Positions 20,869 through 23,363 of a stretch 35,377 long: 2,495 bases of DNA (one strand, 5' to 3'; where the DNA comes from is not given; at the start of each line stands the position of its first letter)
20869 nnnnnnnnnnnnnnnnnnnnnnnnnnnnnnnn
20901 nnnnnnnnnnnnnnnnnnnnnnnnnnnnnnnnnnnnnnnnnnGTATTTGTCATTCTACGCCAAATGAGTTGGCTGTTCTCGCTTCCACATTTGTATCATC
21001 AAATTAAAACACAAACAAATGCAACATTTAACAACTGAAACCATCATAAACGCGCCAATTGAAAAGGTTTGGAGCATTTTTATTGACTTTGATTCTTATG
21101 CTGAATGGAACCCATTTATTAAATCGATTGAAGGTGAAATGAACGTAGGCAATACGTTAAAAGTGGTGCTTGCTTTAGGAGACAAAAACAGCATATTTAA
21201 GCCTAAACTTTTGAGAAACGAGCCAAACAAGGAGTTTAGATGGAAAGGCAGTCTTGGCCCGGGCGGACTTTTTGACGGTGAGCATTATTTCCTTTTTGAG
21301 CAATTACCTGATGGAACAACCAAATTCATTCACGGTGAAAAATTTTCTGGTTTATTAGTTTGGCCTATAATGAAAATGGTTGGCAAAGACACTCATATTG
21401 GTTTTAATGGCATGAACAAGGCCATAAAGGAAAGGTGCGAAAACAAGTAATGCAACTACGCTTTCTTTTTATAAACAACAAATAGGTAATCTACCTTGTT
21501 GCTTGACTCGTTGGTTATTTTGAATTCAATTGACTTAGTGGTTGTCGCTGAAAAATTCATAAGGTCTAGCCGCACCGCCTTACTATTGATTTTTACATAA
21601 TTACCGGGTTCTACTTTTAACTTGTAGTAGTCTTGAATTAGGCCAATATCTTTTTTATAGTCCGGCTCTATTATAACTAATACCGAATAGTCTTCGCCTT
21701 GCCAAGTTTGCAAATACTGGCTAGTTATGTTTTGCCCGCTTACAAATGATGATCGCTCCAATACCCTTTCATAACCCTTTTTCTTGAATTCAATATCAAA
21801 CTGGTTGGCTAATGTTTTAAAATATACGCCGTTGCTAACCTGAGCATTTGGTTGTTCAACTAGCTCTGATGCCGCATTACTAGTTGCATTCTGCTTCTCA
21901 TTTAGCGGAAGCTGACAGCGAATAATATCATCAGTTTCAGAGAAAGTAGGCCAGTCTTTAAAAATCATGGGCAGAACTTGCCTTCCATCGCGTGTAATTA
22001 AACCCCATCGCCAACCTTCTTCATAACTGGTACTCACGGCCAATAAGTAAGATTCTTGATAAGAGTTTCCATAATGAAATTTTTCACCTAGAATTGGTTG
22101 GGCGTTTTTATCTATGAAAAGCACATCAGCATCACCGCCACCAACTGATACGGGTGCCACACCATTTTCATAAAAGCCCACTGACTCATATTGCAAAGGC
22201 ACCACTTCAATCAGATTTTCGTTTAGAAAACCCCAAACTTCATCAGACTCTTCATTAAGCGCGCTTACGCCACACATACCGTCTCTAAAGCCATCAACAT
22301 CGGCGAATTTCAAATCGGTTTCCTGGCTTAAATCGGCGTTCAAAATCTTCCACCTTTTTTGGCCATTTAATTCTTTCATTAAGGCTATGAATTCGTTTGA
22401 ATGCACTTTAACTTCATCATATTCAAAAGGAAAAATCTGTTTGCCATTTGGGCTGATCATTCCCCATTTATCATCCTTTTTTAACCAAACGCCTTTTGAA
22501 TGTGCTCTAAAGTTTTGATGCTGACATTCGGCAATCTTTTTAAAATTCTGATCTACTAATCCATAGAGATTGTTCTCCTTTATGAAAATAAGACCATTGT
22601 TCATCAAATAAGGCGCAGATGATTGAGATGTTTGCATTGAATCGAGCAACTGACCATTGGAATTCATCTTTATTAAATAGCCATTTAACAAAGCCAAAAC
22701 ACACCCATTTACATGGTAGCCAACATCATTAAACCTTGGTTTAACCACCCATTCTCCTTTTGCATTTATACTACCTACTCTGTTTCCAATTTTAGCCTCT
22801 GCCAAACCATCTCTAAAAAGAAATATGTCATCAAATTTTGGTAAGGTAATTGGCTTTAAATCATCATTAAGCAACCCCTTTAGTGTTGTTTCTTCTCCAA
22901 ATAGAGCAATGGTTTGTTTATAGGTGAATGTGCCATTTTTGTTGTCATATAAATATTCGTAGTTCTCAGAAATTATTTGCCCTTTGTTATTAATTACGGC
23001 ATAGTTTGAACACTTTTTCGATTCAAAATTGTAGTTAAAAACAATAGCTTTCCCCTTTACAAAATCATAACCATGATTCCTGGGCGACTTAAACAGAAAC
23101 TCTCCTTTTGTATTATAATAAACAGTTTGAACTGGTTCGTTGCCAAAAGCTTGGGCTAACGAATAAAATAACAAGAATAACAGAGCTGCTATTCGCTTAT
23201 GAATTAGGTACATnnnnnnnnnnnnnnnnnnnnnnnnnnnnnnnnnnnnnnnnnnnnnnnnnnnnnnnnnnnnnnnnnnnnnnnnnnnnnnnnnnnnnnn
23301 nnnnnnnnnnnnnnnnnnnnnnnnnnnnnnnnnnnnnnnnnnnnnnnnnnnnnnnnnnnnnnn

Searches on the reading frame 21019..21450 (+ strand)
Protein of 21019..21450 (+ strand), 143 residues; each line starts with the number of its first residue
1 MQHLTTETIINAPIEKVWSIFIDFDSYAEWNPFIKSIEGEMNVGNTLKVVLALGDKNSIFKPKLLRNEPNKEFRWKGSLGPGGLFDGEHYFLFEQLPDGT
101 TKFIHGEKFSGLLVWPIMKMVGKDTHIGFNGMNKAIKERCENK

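Call 72: search_protein_families(library=pfam, proteins=[window:21019-21450:+], max_evalue=0.00001)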
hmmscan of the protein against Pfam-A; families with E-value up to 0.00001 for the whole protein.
window:21019-21450:+ (143 aa): 1 family
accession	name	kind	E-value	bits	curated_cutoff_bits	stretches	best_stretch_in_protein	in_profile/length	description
PF10604.15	Polyketide_cyc2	-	6.2e-14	52.9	27.4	1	1-110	1-109/142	Polyketide cyclase / dehydrase and lipid transport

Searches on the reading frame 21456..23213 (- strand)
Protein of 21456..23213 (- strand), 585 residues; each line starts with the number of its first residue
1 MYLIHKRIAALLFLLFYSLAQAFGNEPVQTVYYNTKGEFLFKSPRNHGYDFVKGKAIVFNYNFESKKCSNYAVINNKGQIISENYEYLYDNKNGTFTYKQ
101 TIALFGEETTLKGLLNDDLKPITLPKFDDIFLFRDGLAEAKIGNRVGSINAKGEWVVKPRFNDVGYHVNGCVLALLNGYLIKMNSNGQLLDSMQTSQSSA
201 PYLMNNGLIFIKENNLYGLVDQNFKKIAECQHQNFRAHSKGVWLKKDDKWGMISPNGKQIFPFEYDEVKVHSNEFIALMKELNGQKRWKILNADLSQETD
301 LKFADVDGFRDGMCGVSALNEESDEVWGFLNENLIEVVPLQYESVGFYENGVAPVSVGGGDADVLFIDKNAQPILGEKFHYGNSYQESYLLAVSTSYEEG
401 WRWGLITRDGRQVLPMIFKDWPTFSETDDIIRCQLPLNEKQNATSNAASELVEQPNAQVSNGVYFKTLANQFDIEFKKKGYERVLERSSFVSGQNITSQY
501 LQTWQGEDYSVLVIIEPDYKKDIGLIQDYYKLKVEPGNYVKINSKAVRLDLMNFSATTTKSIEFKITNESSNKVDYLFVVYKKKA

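Call 72: search_protein_families(library=pfam, proteins=[window:21456-23213:-], max_evalue=0.00001)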
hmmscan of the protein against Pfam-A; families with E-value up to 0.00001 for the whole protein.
window:21456-23213:- (585 aa): 1 family
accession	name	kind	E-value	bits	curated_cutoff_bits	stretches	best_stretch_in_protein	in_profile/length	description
PF14903.11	WG_beta_rep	-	2.2e-25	88.8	25.6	0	327-359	1-33/35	WG containing repeat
